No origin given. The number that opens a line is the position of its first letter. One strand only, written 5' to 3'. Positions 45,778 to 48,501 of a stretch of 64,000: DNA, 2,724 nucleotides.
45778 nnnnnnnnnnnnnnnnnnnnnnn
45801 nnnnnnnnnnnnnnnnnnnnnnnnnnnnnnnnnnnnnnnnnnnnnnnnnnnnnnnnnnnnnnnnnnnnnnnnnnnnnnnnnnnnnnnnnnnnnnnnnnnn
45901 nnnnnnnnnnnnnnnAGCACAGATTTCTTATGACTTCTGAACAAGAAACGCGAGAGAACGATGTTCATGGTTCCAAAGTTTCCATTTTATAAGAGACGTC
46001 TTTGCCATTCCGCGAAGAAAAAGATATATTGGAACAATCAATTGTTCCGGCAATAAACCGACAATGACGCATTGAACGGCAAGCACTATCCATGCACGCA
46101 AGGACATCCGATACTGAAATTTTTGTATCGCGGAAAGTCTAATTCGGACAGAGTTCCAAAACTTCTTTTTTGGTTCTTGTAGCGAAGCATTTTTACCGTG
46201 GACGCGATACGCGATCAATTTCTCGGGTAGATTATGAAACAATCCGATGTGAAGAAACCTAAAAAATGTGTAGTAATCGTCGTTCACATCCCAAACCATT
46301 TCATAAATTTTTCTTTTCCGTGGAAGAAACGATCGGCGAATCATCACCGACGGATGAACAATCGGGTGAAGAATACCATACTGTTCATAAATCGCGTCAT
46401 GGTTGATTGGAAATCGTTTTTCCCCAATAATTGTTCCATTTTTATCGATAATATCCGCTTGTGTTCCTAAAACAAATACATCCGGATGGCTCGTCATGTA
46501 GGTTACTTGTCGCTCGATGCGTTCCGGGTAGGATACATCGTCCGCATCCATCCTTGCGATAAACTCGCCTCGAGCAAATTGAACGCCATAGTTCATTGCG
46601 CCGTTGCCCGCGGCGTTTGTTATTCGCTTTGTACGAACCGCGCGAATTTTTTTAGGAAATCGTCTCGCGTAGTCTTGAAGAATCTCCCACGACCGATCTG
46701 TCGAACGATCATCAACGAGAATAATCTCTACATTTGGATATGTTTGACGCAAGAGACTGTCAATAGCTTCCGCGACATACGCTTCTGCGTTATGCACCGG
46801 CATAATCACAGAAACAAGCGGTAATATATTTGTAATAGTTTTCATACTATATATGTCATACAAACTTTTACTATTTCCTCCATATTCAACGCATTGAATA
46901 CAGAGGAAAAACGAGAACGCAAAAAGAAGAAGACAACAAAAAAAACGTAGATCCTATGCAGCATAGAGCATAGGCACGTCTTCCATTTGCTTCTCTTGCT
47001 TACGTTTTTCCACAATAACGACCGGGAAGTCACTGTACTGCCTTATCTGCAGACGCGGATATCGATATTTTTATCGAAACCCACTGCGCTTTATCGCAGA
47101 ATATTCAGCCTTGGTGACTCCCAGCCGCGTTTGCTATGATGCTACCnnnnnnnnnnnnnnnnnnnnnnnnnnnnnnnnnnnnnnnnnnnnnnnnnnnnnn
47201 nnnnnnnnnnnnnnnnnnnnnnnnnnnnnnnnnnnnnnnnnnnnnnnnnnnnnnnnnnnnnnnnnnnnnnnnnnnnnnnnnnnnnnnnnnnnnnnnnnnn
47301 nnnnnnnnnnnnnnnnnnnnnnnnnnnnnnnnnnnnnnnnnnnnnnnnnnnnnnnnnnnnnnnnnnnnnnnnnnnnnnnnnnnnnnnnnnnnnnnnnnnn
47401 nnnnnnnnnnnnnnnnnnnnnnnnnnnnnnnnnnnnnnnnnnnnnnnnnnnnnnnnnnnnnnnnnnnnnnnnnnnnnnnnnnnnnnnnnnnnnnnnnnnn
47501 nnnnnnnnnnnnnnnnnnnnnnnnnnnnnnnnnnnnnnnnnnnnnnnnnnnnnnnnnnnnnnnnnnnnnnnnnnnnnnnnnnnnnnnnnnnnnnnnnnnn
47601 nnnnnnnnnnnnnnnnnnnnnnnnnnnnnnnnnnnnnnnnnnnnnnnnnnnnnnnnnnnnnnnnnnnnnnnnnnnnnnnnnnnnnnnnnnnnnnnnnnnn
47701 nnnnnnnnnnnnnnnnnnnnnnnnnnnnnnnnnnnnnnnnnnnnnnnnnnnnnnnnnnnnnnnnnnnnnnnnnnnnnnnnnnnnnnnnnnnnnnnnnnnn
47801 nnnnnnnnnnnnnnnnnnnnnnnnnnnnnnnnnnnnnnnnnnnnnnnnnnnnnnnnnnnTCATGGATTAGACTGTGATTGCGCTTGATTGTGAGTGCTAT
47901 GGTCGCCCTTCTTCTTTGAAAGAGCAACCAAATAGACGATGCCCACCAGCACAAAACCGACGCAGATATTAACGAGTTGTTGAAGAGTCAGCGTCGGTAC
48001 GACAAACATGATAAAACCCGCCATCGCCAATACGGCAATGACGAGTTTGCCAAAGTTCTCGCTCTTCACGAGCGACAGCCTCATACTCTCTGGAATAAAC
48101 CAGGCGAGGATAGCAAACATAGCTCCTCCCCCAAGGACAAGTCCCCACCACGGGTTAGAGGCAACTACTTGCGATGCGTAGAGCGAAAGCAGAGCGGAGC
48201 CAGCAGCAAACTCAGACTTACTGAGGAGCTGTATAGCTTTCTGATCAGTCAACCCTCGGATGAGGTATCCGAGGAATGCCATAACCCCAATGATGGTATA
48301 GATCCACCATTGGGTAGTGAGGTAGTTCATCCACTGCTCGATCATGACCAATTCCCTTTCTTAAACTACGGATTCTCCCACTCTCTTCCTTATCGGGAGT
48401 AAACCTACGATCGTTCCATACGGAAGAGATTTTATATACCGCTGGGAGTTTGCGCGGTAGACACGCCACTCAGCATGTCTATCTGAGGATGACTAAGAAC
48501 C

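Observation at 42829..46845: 1028-aa polytopic membrane protein with 550-aa external domain, paired with a GT2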

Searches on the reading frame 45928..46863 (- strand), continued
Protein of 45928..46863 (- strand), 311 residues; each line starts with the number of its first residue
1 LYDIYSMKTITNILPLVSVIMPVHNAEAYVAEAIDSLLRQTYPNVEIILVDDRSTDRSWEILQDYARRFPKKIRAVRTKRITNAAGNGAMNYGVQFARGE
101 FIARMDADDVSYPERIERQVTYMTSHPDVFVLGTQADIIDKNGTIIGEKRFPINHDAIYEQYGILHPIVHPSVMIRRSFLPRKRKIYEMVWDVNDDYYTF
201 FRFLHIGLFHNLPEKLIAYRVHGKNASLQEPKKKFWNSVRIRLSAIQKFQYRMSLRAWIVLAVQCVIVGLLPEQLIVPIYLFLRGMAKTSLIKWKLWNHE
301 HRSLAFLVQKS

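Call 53: predict_structure(alignment_id=A2)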
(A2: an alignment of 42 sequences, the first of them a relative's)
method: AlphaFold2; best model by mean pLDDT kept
length: 305 residues; sequences in the alignment: 42
mean_pLDDT: 92.1   pTM: 0.88
mean pLDDT of the five models: 92.1, 91.9, 91.3, 91.1, 90.9
residues with pLDDT >= 90: 254; 70-90: 22; 50-70: 24; < 50: 5
segments of 3 or more residues with pLDDT < 50: 1-3
pLDDT, mean of each block of 10 residues (from residue 1): 70 98 98 98 98 99 98 92 97 98 98 98 98 95 96 96 97 97 92 96 98 92 93 97 97 97 95 87 62 53 53
secondary structure, 60 per line:
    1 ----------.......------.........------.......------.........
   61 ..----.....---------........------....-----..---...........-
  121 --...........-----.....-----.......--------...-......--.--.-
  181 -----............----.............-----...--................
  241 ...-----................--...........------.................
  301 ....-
elements in order: E11-17 H24-32 E39-45 H52-62 E67-71 H81-88 E95-98 H109-119 E123-133 E139-143 H149-155 E168-170 H186-197 E202-214 H225-243 H249-264 H267-277 H284-304

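Call 57: find_encoding_contigs(protein=P0121, flank=3000, max_places=3)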
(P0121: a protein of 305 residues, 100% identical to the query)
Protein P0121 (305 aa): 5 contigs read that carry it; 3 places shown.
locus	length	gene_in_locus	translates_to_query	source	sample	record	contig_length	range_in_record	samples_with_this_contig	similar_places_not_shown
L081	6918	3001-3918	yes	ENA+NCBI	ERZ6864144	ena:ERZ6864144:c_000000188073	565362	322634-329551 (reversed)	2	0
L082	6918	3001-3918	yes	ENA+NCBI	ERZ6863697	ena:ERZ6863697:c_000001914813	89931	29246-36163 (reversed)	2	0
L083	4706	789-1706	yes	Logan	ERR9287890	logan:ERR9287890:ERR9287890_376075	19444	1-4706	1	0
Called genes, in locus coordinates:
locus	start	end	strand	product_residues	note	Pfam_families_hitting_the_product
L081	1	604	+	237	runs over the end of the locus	-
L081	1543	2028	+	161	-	-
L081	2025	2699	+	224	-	-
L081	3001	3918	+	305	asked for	PF13506:Glyco_transf_21, PF13641:Glyco_tranf_2_3, PF00535:Glycos_transf_2, PF10111:Glyco_tranf_2_2 (weak)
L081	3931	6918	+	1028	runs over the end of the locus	-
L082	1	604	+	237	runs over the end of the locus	-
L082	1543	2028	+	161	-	-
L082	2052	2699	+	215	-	-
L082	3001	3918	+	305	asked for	PF13506:Glyco_transf_21, PF13641:Glyco_tranf_2_3, PF00535:Glycos_transf_2, PF10111:Glyco_tranf_2_2 (weak)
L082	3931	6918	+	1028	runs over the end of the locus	-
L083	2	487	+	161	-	?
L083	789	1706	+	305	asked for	PF13506:Glyco_transf_21, PF13641:Glyco_tranf_2_3, PF00535:Glycos_transf_2, PF10111:Glyco_tranf_2_2 (weak)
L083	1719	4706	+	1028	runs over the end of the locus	-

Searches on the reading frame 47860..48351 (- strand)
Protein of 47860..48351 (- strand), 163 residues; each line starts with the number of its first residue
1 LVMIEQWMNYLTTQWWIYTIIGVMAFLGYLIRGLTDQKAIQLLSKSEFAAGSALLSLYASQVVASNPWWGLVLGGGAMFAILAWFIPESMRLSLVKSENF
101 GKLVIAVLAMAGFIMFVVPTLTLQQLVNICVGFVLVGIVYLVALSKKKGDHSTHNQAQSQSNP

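Call 3: search_protein_families(library=pfam, proteins=[window:47860-48351:-], max_evalue=0.1)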
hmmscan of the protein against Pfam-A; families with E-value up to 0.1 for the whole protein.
window:47860-48351:- (163 aa): 1 family
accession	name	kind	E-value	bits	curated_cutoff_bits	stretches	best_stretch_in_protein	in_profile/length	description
PF20539.3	DUF6754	-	0.041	13.5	27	1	74-124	204-254/257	Domain of unknown function (DUF6754)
